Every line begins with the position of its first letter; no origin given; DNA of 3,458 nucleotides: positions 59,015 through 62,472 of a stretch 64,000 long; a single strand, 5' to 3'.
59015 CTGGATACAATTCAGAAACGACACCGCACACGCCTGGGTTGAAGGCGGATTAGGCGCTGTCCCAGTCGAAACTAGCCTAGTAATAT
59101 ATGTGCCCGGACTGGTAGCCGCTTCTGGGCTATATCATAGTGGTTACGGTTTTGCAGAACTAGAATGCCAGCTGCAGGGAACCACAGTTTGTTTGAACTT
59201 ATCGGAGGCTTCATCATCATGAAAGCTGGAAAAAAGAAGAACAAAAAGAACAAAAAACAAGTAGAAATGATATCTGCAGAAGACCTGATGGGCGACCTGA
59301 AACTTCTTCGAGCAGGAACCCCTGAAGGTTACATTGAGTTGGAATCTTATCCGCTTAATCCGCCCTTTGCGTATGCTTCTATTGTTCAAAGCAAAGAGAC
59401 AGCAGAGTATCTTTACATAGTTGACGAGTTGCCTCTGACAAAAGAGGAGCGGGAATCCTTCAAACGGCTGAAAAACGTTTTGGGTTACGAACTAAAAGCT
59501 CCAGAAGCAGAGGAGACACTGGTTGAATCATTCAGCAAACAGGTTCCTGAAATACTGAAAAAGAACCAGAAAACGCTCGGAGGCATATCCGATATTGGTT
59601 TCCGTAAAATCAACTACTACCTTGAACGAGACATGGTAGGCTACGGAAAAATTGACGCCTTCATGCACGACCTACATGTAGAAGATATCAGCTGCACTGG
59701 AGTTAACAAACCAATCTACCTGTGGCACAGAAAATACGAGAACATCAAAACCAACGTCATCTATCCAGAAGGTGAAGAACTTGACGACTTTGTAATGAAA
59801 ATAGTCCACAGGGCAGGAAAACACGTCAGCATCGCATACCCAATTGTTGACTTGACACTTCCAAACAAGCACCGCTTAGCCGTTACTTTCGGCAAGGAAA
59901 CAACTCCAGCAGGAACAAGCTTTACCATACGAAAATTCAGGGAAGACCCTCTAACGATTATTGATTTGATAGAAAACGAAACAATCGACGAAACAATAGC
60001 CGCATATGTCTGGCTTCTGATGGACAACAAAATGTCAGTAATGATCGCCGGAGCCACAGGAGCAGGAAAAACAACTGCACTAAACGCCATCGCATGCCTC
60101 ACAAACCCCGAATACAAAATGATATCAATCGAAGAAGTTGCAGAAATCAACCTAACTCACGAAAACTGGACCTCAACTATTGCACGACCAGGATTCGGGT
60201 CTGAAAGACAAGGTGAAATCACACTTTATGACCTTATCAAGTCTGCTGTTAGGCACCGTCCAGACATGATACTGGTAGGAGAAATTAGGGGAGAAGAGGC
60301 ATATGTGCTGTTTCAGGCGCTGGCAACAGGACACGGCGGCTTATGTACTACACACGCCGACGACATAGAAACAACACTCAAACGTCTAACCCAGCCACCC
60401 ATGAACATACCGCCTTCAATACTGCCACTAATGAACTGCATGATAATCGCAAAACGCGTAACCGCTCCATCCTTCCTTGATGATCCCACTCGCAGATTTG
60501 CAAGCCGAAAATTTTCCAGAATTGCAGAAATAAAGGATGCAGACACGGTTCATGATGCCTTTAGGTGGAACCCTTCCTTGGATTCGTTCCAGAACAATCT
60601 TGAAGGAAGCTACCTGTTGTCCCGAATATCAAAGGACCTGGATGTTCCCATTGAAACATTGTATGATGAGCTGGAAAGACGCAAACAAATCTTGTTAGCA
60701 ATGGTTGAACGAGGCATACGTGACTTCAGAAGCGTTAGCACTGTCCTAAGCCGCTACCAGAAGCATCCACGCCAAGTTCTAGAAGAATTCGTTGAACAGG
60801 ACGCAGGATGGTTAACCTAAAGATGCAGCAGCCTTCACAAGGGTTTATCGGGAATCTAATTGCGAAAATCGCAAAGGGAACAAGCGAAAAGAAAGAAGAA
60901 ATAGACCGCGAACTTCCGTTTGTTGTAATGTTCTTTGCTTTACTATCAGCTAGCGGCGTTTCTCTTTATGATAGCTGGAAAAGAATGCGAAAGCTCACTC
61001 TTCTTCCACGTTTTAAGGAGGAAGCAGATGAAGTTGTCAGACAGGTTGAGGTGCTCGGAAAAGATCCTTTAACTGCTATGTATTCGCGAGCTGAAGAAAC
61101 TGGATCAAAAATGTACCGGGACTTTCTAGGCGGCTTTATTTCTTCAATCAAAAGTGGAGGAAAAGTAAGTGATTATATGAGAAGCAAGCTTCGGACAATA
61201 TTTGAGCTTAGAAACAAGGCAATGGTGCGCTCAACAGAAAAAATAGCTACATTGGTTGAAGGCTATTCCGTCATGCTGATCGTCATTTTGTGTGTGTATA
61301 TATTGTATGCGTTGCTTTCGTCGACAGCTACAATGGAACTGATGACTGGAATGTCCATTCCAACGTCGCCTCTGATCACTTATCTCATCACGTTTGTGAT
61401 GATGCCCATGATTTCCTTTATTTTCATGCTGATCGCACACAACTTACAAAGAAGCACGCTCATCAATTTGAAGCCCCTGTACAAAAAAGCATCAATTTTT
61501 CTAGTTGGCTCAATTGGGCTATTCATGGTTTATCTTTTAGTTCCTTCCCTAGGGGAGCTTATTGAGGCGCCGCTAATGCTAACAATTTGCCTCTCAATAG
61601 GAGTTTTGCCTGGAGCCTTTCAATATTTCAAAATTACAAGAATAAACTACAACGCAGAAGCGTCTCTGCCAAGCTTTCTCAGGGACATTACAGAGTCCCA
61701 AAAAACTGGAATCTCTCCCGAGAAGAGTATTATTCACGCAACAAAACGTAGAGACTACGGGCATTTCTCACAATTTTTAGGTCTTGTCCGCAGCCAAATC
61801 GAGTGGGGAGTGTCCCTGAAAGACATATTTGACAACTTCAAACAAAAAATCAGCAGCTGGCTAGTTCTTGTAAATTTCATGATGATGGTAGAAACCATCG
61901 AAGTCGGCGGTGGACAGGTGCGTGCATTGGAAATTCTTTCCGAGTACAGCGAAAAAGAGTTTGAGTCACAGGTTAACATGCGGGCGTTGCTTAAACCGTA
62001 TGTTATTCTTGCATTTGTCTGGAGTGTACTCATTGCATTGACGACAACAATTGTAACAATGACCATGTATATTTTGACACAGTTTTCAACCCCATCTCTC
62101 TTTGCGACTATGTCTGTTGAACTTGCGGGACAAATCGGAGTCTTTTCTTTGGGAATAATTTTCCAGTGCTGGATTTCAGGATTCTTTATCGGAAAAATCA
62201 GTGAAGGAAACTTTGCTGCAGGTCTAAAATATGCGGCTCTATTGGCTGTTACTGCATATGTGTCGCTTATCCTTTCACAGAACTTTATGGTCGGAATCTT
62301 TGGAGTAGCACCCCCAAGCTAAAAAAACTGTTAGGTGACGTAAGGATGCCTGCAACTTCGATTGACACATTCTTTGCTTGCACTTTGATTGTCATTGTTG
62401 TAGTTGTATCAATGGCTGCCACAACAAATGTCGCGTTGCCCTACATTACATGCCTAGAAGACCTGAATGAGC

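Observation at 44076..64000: Complete che cluster placed head-to-head with a type IV filament locus that lacks the archaellum-specific and switch components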

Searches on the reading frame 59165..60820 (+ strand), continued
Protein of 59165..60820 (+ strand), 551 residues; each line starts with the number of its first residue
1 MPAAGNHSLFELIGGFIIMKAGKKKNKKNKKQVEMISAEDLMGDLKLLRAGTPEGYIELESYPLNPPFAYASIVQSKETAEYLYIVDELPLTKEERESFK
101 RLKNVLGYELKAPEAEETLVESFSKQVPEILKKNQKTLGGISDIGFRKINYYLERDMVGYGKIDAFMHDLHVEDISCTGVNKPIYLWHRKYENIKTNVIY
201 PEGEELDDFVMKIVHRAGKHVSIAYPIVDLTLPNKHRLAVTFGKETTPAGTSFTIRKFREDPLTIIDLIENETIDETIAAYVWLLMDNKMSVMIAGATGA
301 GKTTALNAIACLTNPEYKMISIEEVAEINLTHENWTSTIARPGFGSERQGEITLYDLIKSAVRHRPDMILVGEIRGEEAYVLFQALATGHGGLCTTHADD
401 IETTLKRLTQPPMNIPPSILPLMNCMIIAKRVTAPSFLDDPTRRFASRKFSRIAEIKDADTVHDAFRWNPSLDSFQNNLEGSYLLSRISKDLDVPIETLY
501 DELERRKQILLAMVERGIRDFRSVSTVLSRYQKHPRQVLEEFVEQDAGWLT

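Call 87: search_protein_families(library=ncbifam, max_evalue=0.001, proteins=[L096:11794-13554:-, L096:10226-11809:-, L096:13555-14256:-, L096:16190-16687:-, L096:15638-16186:-, L085:5855-6505:-])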
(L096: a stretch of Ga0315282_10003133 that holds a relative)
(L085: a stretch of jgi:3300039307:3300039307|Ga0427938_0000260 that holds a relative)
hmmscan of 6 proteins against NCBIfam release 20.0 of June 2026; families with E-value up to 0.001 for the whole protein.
L096:11794-13554:- (586 aa): 17 families
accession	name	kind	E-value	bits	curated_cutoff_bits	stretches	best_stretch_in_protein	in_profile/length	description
NF058587.1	archaellum_moto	equivalog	2.2e-156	521.7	550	1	67-572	3-525/527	archaellum flagellar ATPase motor FlaI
NF053672.1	bindosome_BasE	exception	3.6e-49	167.9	1000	1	137-551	71-493/512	bindosome assembly system ATPase subunit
TIGR03819.1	heli_sec_ATPase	hypoth_equivalog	9.6e-41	140.1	373.15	1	163-443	15-299/340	TadA family conjugal transfer-associated ATPase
TIGR02788.1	VirB11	equivalog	1.5e-33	116.1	249.95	2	323-443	141-264/308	P-type DNA transfer ATPase VirB11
TIGR02782.1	TrbB_P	equivalog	1.7e-31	109.7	304.55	1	203-484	15-296/303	P-type conjugative transfer ATPase TrbB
NF010469.0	PRK13894.1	subfamily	3.3e-27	95.7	508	1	193-443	19-266/320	conjugal transfer ATPase TrbB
NF010407.0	PRK13833.1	subfamily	3.3e-22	79.3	499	1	262-454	81-272/323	conjugal transfer protein TrbB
NF010475.0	PRK13900.1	equivalog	4.2e-22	78.6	389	1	330-433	164-271/333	type IV secretion system ATPase VirB11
NF010425.0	PRK13851.1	equivalog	6.3e-20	71.3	461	1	316-443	152-282/344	type IV secretion system protein VirB11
NF041000.1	ATPase_ComGA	equivalog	1e-19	70.6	300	1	329-445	131-246/267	competence type IV pilus ATPase ComGA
TIGR01420.1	pilT_fam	subfamily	2e-17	63.5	319.1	1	330-441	126-239/343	PilT/PilU family type 4a pilus ATPase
TIGR02538.1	type_IV_pilB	equivalog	9.5e-17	60.8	675.65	1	330-443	320-431/564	type IV-A pilus assembly ATPase PilB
TIGR02533.1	type_II_gspE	equivalog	2.3e-16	59.6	630.25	1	324-443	240-358/486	type II secretion system ATPase GspE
TIGR02525.1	plasmid_TraJ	equivalog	8.2e-16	57.9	368.3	1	310-441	134-269/372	plasmid transfer ATPase TraJ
NF007755.0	PRK10436.1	equivalog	5e-15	55.1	617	1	330-444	223-335/465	type II secretion system protein GspE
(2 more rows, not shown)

L096:10226-11809:- (527 aa): 3 families
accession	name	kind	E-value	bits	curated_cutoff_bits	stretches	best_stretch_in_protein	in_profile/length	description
NF004705.1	PRK06041.1-3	equivalog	5.9e-93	312.3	400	1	59-512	2-460/465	archaellar assembly protein ArlJ/FlaJ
NF004703.2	PRK06041.1-1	equivalog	8.7e-44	149.7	570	1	57-443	33-425/525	archaellar assembly protein ArlJ/FlaJ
NF004704.2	PRK06041.1-2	equivalog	1.3e-43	149.6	550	1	14-511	27-551/555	archaellar assembly protein ArlJ/FlaJ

L096:13555-14256:- (233 aa): 16 families
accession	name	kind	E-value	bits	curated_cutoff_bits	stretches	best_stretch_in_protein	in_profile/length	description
NF004723.0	PRK06067.1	subfamily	5.8e-62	209.4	194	1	2-232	14-242/243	flagellar accessory protein FlaH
NF052589.1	ArlH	equivalog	1.6e-46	158.9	215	1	6-227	4-225/229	archaellum protein ArlH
NF006320.0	PRK08533.1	equivalog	1.3e-28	100.2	215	1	5-225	7-224/230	flagellar accessory protein FlaH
NF006799.0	PRK09302.1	equivalog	4.9e-13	48.5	408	1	4-209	255-457/515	circadian clock protein KaiC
TIGR03880.1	KaiC_arch_3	hypoth_equivalog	1.6e-11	44.2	249.45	1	7-132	1-120/224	KaiC domain-containing protein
TIGR03881.1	KaiC_arch_4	hypoth_equivalog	3.8e-09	36.6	247.8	1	4-139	3-142/231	KaiC domain-containing protein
TIGR02236.1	recomb_radA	equivalog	6.7e-07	29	361.15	1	4-46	78-120/311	DNA repair and recombination protein RadA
NF003301.0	PRK04301.1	equivalog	1.6e-06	27.5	259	1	4-46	83-125/316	DNA repair and recombination protein RadA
TIGR03877.1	thermo_KaiC_1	hypoth_equivalog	6.5e-06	25.8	307.25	1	4-159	4-167/238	KaiC domain-containing protein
TIGR02237.1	recomb_radB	equivalog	7.7e-06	25.9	172.4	1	11-73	1-63/210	DNA repair and recombination protein RadB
TIGR00416.1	sms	equivalog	0.0001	21.2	403.05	1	5-97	77-150/454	DNA repair protein RadA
TIGR02238.1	recomb_DMC1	equivalog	0.00011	21.4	447.7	1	4-128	78-201/314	meiotic recombinase Dmc1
TIGR02012.1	tigrfam_recA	equivalog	0.00033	20.1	325.3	1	4-72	36-105/321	recombinase RecA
TIGR02239.1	recomb_RAD51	equivalog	0.00061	19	478.05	0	4-44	78-118/316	DNA repair protein RAD51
TIGR00362.1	DnaA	equivalog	0.00067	18.8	343.9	0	27-80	142-197/437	chromosomal replication initiator protein DnaA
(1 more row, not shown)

L096:16190-16687:- (165 aa): 2 families
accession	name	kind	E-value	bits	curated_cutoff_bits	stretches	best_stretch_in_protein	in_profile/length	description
NF052591.1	ArlG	equivalog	2.1e-05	24.6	110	1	5-92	4-94/148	archaellum stator protein ArlG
NF052590.1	ArlF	equivalog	5.5e-05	23.4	110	1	1-88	1-87/137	archaellum stator protein ArlF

L096:15638-16186:- (182 aa): 1 family
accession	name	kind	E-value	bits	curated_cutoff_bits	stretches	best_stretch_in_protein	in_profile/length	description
NF052590.1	ArlF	equivalog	1.2e-05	25.4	110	1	4-91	1-91/137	archaellum stator protein ArlF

L085:5855-6505:- (216 aa): 2 families
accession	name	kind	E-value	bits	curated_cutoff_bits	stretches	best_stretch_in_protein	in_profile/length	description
NF006325.0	PRK08541.1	subfamily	1.9e-11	44.3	210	1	9-200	5-206/221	flagellin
TIGR02537.2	arch_flag_Nterm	domain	3.4e-11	42.4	20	1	11-43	1-33/33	archaellin/type IV pilin N-terminal domain-containing protein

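Call 97: find_encoding_contigs(protein=P0140, flank=10000, max_places=1)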
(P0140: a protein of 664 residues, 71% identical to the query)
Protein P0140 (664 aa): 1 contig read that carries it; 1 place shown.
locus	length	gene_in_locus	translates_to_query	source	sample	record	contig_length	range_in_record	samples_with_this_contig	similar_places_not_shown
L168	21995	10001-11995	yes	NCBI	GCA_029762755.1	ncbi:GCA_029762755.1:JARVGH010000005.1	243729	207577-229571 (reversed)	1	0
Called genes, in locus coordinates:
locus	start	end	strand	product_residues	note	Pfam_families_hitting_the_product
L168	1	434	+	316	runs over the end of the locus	PF01978:TrmB, PF11495:TrmB_EBD_N (faint)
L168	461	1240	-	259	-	-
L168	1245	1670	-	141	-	-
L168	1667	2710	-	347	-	-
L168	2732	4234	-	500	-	PF00482:T2SSF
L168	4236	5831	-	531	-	PF00437:T2SSE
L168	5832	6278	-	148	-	-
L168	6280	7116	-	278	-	-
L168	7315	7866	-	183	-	-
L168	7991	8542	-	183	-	-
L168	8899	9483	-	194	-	-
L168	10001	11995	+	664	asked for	PF01627:Hpt, PF07194:P2, PF02895:H-kinase_dim, PF02518:HATPase_c, PF01584:CheW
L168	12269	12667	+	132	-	PF03692:CxxCxxCC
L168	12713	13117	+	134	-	-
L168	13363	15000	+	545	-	PF00118:Cpn60_TCP1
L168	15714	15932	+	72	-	-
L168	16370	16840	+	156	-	-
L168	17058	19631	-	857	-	PF01011:PQQ (faint), PF13360:PQQ_2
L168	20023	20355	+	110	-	-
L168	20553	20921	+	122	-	PF00072:Response_reg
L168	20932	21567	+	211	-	PF03975:CheD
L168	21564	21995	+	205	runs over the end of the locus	PF04509:CheC (weak), PF13690:CheX, PF04509:CheC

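Call 98: find_encoding_contigs(protein=P0186, flank=10000, max_places=1)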
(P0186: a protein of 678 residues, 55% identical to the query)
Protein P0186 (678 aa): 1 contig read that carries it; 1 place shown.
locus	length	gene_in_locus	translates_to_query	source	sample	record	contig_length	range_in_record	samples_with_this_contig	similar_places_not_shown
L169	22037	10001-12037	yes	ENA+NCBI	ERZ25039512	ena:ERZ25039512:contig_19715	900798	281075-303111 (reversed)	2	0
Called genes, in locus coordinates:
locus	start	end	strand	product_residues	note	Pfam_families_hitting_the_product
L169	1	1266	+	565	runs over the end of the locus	PF07690:MFS_1, PF00083:Sugar_tr (weak), PF07690:MFS_1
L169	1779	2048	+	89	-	PF13508:Acetyltransf_7 (weak), PF13673:Acetyltransf_10 (weak)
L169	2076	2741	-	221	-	PF23023:Anti-Pycsar_Apyc1 (weak), PF00753:Lactamase_B, PF19583:ODP, PF12706:Lactamase_B_2 (weak)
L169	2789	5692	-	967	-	-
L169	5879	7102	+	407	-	PF01926:MMR_HSR1, PF02421:FeoB_N (weak), PF08438:YGR210-like_G4, PF02824:TGS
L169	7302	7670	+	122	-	PF00072:Response_reg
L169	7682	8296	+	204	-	PF03975:CheD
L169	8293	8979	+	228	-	PF04509:CheC (faint)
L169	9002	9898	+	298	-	PF03705:CheR_N, PF01739:CheR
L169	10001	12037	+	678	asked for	PF01627:Hpt, PF07194:P2, PF02895:H-kinase_dim, PF02518:HATPase_c, PF01584:CheW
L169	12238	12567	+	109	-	-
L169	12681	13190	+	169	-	PF01584:CheW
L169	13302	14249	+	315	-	PF00072:Response_reg, PF01339:CheB_methylest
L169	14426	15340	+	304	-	PF00005:ABC_tran, PF13304:AAA_21, PF13732:DrrA1-3_C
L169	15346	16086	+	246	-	PF12679:ABC2_membrane_2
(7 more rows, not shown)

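Call 103: find_encoding_contigs(protein=window:59219-60820:+, flank=10000, max_places=4)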
Protein window:59219-60820:+ (533 aa): 1 contig read that carries it; 1 place shown.
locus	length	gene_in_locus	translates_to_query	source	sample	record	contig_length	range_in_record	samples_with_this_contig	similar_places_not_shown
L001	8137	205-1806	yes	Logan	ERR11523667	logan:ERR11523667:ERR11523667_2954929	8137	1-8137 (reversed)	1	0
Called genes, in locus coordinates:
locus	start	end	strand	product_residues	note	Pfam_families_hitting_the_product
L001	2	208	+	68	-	?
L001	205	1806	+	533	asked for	PF23990:PilB3_N (weak), PF00437:T2SSE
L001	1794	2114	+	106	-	-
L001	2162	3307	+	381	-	PF00482:T2SSF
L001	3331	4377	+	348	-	-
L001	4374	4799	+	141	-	-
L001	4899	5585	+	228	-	-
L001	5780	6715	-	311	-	PF01978:TrmB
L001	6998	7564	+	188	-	-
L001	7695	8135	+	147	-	?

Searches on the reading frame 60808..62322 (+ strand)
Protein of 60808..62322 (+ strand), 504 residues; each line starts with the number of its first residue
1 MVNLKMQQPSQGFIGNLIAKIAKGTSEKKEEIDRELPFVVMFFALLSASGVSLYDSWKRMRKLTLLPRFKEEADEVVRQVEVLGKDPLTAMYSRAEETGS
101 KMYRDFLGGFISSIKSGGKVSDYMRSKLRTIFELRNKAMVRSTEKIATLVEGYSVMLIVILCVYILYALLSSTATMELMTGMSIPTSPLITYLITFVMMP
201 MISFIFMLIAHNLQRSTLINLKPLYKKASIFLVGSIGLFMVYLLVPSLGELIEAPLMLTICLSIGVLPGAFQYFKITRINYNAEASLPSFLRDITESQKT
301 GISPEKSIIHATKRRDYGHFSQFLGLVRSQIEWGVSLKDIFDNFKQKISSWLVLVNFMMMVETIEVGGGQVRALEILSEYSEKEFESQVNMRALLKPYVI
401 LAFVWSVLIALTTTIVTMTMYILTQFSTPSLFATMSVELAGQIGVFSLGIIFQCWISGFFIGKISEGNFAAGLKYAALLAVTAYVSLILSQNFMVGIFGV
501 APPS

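Call 5: search_protein_families(library=pfam, max_evalue=0.1, proteins=[window:60808-62322:+])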
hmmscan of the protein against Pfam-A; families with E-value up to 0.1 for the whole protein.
window:60808-62322:+ (504 aa): 3 families
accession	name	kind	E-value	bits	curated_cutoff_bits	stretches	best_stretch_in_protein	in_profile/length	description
PF00482.28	T2SSF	-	5.3e-20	72.1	25.2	2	290-416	1-124/125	Type II secretion system (T2SS), protein F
PF07084.17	Spot_14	-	0.0031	18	21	1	285-339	31-84/151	Thyroid hormone-inducible hepatic protein Spot 14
PF14294.11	DUF4372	-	0.086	13.5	25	0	314-346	31-63/74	Domain of unknown function (DUF4372)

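Call 11: search_protein_families(library=ncbifam, max_evalue=0.1, proteins=[window:60808-62322:+])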
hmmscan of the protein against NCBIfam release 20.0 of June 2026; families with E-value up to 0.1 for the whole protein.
window:60808-62322:+ (504 aa): 4 families
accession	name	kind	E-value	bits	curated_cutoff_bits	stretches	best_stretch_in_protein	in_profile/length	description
NF046075.1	UpsF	equivalog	2.5e-34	118.9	400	1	25-434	78-437/484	membrane pilin protein UpsF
NF053673.1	bindosome_BasF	exception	6.7e-27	94.3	1300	1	26-483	195-633/656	bindosome assembly system membrane anchoring protein BasF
NF004704.2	PRK06041.1-2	equivalog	3e-13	49.3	550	1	26-490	69-546/555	archaellar assembly protein ArlJ/FlaJ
NF004705.1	PRK06041.1-3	equivalog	2.1e-10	40.2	400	1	31-498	2-462/465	archaellar assembly protein ArlJ/FlaJ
